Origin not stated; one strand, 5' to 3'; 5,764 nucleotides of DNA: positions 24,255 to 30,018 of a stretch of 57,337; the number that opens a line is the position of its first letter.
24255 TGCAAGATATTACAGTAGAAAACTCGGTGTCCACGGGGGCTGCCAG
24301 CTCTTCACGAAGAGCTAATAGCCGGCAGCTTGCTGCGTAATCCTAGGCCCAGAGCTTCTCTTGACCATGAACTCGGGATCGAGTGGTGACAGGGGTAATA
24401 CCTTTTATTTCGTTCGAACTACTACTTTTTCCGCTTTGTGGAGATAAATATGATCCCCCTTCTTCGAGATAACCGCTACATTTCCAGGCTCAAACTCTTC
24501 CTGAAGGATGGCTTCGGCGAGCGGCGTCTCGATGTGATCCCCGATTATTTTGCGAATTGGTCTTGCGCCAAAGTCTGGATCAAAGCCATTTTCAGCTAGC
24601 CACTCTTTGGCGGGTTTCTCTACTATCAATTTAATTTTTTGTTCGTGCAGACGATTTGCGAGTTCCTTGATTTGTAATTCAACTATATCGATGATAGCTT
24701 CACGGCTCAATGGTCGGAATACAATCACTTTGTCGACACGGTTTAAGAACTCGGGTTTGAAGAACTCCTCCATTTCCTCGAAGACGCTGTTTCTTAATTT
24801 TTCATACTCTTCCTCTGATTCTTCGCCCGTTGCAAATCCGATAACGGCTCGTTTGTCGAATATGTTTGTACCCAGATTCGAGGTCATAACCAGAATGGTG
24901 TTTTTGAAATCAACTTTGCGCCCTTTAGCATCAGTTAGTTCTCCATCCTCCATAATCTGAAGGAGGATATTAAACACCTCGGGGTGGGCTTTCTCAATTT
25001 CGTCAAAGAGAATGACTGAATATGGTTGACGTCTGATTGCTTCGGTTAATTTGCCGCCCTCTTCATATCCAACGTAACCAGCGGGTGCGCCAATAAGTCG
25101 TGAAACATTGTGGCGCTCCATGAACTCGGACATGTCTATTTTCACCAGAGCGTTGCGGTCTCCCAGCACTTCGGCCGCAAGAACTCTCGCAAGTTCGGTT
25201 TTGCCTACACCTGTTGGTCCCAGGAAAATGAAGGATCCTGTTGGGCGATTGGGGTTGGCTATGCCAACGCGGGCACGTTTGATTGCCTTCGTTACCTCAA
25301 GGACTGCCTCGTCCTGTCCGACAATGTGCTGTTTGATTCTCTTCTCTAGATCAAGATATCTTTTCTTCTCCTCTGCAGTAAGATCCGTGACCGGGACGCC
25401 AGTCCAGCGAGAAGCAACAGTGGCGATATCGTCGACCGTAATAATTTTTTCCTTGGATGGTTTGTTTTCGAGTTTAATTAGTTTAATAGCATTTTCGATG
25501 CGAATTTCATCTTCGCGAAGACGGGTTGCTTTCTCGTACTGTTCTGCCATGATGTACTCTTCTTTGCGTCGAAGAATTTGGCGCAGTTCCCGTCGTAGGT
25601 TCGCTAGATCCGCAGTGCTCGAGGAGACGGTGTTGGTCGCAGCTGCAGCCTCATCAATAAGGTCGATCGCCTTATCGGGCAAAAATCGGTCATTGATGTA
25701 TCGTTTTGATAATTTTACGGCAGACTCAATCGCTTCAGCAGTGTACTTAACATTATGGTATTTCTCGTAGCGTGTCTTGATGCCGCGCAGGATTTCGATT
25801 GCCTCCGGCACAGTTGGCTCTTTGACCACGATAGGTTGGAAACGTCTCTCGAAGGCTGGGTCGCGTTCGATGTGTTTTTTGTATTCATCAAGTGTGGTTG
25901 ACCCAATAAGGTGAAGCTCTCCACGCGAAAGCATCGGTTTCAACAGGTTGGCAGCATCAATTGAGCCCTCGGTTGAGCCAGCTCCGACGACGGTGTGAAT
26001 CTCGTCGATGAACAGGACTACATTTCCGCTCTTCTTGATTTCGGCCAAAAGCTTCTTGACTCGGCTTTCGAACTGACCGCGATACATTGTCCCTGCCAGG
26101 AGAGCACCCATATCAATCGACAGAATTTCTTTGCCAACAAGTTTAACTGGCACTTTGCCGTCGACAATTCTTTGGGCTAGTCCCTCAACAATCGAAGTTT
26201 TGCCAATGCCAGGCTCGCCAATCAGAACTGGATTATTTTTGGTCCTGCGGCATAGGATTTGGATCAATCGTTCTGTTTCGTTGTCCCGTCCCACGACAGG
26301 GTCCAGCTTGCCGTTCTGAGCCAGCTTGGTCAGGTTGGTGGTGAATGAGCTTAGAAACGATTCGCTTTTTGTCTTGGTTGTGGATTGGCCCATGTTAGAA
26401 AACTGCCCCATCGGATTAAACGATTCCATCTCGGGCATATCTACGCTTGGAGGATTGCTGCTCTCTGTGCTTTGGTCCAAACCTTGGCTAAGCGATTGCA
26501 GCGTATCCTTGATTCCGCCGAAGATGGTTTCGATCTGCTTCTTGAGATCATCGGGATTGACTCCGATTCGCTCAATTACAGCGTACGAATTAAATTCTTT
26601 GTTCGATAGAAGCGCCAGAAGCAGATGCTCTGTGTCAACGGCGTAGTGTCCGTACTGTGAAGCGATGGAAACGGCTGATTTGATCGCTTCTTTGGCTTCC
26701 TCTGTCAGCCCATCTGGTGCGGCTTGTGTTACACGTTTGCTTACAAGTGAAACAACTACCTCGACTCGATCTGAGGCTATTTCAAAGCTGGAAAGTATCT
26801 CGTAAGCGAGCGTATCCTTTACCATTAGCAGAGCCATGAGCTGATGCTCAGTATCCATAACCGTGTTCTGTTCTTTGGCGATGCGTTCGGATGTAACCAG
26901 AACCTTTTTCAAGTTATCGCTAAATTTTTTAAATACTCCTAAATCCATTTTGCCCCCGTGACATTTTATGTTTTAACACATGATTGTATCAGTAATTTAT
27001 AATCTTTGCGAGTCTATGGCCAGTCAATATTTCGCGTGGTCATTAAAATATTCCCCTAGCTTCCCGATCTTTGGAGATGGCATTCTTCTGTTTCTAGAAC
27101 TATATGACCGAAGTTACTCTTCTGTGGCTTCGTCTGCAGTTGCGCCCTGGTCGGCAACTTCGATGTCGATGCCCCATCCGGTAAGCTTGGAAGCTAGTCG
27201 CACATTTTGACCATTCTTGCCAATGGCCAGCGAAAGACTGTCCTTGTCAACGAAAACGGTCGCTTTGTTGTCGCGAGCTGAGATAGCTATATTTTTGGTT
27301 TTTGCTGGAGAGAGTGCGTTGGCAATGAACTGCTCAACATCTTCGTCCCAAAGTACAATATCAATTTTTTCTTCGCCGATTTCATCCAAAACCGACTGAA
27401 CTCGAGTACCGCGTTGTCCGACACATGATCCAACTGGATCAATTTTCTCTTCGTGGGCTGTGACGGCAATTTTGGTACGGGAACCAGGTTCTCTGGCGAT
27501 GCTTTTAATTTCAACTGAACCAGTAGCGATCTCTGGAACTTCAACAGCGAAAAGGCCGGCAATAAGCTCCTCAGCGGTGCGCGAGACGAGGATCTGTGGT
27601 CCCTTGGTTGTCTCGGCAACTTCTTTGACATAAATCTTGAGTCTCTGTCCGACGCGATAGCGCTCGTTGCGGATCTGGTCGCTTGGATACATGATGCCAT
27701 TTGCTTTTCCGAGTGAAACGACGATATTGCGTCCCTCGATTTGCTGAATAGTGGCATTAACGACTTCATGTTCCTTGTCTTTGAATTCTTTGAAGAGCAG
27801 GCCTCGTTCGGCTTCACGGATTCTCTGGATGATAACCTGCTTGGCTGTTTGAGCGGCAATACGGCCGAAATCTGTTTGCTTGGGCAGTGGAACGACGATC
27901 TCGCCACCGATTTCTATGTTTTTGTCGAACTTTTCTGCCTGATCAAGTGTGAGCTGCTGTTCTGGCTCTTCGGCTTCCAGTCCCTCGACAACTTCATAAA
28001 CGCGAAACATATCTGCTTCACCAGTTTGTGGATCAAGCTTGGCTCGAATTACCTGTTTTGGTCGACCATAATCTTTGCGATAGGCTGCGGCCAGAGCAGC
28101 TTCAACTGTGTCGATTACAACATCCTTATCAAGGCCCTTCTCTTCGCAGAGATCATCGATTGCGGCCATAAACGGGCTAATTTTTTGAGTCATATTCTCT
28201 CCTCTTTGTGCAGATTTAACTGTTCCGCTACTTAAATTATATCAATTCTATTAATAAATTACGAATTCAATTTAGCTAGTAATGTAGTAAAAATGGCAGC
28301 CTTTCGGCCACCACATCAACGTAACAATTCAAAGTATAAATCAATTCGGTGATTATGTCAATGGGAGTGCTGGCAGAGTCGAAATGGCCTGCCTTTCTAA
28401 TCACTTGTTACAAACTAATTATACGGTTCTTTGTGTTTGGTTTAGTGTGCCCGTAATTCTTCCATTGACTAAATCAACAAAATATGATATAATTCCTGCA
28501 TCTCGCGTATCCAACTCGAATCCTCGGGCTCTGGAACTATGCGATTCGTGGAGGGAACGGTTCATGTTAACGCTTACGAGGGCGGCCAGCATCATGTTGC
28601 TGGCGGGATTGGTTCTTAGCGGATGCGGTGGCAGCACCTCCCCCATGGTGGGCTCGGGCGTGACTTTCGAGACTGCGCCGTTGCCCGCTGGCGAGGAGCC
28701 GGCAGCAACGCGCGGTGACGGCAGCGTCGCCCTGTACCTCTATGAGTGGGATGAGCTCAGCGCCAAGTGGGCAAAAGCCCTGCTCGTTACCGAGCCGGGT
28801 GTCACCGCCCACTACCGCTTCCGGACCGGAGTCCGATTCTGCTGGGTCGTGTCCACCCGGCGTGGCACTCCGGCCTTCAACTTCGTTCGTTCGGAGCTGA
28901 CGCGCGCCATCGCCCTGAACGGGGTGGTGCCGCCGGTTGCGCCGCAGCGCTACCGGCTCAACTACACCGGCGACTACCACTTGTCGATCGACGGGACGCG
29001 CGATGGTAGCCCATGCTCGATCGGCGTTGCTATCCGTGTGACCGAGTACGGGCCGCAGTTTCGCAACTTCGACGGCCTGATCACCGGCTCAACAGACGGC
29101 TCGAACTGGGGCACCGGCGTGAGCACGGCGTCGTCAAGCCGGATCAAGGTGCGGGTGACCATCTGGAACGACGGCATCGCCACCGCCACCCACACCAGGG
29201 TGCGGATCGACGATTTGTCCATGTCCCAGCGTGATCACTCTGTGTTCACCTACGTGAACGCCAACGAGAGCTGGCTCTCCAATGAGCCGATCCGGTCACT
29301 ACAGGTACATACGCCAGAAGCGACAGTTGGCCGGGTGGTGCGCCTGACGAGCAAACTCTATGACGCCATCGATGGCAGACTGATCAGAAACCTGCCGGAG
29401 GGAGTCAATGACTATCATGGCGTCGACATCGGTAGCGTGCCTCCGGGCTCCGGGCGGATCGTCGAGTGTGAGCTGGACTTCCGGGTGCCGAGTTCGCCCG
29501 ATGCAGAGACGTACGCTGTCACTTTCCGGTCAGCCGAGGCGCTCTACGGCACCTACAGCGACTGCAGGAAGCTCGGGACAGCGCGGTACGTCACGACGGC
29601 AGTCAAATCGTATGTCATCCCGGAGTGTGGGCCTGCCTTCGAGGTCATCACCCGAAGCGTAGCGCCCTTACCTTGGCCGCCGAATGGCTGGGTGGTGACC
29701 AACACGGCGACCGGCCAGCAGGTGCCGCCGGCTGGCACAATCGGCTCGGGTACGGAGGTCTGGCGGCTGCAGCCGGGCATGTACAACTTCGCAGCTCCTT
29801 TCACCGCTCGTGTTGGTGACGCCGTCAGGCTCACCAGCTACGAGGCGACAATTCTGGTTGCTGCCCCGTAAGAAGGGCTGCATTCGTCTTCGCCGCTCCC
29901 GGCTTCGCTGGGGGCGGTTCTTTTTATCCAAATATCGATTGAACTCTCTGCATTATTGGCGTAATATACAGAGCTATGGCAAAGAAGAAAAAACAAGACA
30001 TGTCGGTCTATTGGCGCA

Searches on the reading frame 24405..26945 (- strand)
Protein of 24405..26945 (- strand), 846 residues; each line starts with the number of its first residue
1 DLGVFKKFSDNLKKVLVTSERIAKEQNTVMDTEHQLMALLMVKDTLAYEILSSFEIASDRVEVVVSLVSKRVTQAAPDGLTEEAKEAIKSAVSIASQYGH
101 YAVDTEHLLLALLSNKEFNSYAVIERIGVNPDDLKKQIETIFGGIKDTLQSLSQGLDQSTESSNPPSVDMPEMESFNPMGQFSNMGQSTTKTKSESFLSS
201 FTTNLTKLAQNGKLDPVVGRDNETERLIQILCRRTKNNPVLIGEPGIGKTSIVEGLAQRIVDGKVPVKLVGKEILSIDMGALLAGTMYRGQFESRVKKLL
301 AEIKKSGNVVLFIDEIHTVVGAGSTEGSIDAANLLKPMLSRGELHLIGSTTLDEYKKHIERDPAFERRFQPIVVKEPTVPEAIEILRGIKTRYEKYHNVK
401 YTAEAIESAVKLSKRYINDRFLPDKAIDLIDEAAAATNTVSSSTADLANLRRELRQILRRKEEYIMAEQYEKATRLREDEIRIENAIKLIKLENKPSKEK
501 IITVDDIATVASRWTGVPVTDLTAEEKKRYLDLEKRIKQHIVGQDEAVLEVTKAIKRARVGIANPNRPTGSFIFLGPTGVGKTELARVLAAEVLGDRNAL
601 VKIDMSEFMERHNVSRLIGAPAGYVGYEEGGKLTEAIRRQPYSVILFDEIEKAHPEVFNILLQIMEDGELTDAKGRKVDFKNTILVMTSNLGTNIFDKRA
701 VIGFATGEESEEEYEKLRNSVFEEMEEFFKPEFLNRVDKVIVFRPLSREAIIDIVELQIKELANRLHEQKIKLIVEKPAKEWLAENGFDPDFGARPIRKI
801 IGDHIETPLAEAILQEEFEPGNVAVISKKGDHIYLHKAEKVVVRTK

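Call 37: search_protein_families(library=pfam, proteins=[window:24405-26945:-], max_evalue=0.00001)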
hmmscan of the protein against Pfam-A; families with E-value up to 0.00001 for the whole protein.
window:24405-26945:- (846 aa): 13 families
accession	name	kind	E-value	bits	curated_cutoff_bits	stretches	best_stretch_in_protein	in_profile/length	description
PF07724.20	AAA_2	-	1.3e-66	224.2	27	1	567-739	1-165/166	AAA domain (Cdc48 subfamily)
PF17871.7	AAA_lid_9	-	1.4e-31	108.9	22.8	1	379-478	2-102/104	AAA lid domain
PF00004.35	AAA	-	7.2e-27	94.9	21.2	2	240-368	2-126/131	ATPase family associated with various cellular activities (AAA)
PF10431.15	ClpB_D2-small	-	1.3e-25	89.6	21.9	1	746-823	1-78/81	C-terminal, D2-small domain, of ClpB protein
PF07728.20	AAA_5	-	2.7e-19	70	22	1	572-691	2-123/139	AAA domain (dynein-related subfamily)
PF02861.25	Clp_N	-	1.8e-15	57.2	20.7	1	91-141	1-51/53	Clp amino terminal domain, pathogenicity island component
PF13191.12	AAA_16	-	3.5e-13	50.8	32.6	1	217-264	2-52/167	AAA ATPase domain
PF13401.12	AAA_22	-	9.2e-13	49.1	27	0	570-667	6-110/130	AAA domain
PF00158.32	Sigma54_activat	-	9.8e-09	35.6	20.2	0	568-677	21-129/168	Sigma-54 interaction domain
PF20720.3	nSTAND3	-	1.8e-08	34.7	27.2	0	572-606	20-54/155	Novel STAND NTPase 3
PF05496.18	RuvB_N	-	6.9e-07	29.6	27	0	541-593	9-57/159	Holliday junction DNA helicase RuvB P-loop domain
PF13173.12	AAA_14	-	1.1e-06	29.1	27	0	240-322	6-77/129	AAA domain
PF05621.17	TniB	-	2.1e-06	27.7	22.4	0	281-375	93-185/189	Bacterial TniB protein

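Call 38: find_related_loci(query=window:24405-26945:-, collection=genome_contigs, flank=2000)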
Query window:24405-26945:- (846 aa) in genome_contigs; peptide patterns used: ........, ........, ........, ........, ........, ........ (x = any residue, [..] = any of these).
600 stretches matched a pattern (row limit reached: there are more); 448 encode a relative of the query (tblastn E <= 1e-3); the best 80 are kept; 80 distinct loci.
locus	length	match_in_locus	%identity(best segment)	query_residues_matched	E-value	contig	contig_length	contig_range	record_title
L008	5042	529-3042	73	1-837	0e+0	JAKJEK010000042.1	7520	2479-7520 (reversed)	MAG: Patescibacteria group bacterium isolate UR.bin185 UR_contig_31405, whole genome shotgun sequence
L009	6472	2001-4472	72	1-827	0e+0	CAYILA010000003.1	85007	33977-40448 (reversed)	MAG TPA_asm: uncultured Candidatus Saccharibacteria bacterium isolate ERP119705_co24_1018 genome assembly, contig: NODE_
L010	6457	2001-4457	61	4-822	0e+0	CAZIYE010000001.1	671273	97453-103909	MAG TPA_asm: uncultured Candidatus Saccharibacteria bacterium isolate SRP272421_co4_706 genome assembly, contig: NODE_1_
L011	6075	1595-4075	57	4-833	0e+0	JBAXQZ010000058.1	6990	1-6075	MAG: bacterium isolate ELA570 MAG570_58, whole genome shotgun sequence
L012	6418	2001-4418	49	5-835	0e+0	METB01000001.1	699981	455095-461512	MAG: candidate division Kazan bacterium RIFCSPHIGHO2_01_FULL_44_14 RIFCSPHIGHO2_01_FULL_KAZAN_44_14, whole genome shotgu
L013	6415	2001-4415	51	5-822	0e+0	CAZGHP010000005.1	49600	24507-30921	MAG TPA_asm: uncultured Candidatus Saccharibacteria bacterium isolate SRP136066_co1_225 genome assembly, contig: NODE_44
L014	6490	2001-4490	50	7-837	0e+0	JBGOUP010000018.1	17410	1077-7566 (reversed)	MAG: Patescibacteria group bacterium isolate OBJ_0618_7090110_136 k141_2352391_length_17410_cov_26.2653, whole genome sh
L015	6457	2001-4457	51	7-837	0e+0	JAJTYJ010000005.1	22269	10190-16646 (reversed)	MAG: bacterium isolate DTUPAT3 5-Genome8, whole genome shotgun sequence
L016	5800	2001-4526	49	5-835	0e+0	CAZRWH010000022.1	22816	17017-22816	MAG TPA_asm: uncultured Candidatus Peribacteria bacterium isolate SRP167671_co2_242 genome assembly, contig: NODE_3027_l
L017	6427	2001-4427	49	5-841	0e+0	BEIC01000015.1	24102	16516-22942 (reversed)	Bacterium HR26 DNA, contig: NODE_644_15, isolate: HRbin26, whole genome shotgun sequence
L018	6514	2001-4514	48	5-827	0e+0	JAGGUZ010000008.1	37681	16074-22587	MAG: bacterium isolate AUK087 PB_MBMC_041_c_000000000024, whole genome shotgun sequence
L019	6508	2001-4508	46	1-846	0e+0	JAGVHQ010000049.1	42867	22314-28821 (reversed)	MAG: Candidatus Berkelbacteria bacterium isolate DeMMO2_25 c_000000005495, whole genome shotgun sequence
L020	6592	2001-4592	47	5-846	0e+0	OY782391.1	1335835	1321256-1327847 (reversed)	MAG: Candidatus Gracilibacteria bacterium isolate 3657eba1-8dd3-48ff-b7f3-7c2c16b724d5 genome assembly, chromosome: 1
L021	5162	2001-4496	47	2-844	0e+0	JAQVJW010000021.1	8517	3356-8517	MAG: Patescibacteria group bacterium isolate STE_72 NODE_22406_length_8517_cov_7.178069_Sandtown_E, whole genome shotgun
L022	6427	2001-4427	48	5-841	0e+0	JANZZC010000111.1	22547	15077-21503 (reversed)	MAG: Thermomicrobium sp. isolate SKW109 k141_1668747, whole genome shotgun sequence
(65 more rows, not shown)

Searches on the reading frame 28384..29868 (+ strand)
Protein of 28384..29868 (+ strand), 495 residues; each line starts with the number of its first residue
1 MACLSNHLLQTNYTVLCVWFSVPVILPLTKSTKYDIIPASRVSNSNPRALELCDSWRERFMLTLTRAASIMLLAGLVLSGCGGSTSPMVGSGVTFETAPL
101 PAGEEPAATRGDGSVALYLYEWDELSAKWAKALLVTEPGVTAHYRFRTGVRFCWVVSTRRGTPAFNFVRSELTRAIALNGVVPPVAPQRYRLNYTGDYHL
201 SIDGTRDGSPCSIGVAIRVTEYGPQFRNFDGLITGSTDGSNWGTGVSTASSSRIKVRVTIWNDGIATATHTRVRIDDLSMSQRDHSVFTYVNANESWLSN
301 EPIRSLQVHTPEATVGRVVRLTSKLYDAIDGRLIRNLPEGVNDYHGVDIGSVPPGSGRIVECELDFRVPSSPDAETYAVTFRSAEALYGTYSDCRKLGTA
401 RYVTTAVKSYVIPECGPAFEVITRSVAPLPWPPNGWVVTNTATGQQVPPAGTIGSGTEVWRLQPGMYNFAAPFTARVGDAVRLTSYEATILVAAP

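Call 37: search_protein_families(library=pfam, proteins=[window:28384-29868:+], max_evalue=0.00001)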
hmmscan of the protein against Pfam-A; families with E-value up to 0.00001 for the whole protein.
window:28384-29868:+ (495 aa): 0 families

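Call 62: find_related_loci(query=window:28564-29868:+, collection=genome_contigs, flank=3000)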
Query window:28564-29868:+ (435 aa) in genome_contigs; peptide patterns used: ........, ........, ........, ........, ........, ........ (x = any residue, [..] = any of these).
31 stretches matched a pattern, but none encodes a relative of the query by tblastn (E <= 1e-3).

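Call 63: search_protein_families(library=ncbifam, proteins=[window:28564-29868:+], max_evalue=1)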
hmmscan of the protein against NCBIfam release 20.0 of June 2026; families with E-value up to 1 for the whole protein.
window:28564-29868:+ (435 aa): 0 families

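Call 64: search_protein_families(library=padloc, proteins=[window:28564-29868:+], max_evalue=1)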
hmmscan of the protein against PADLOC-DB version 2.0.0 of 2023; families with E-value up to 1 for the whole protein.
window:28564-29868:+ (435 aa): 0 families

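Call 91: find_homologous_proteins(query=window:28564-29868:+, max_evalue=0.001)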
Query window:28564-29868:+ (435 aa): 1 proteins with E <= 0.001 among 8000 candidates.
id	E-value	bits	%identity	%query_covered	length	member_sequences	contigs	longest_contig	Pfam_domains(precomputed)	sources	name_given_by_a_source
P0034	5.4e-287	970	100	98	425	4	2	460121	-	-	-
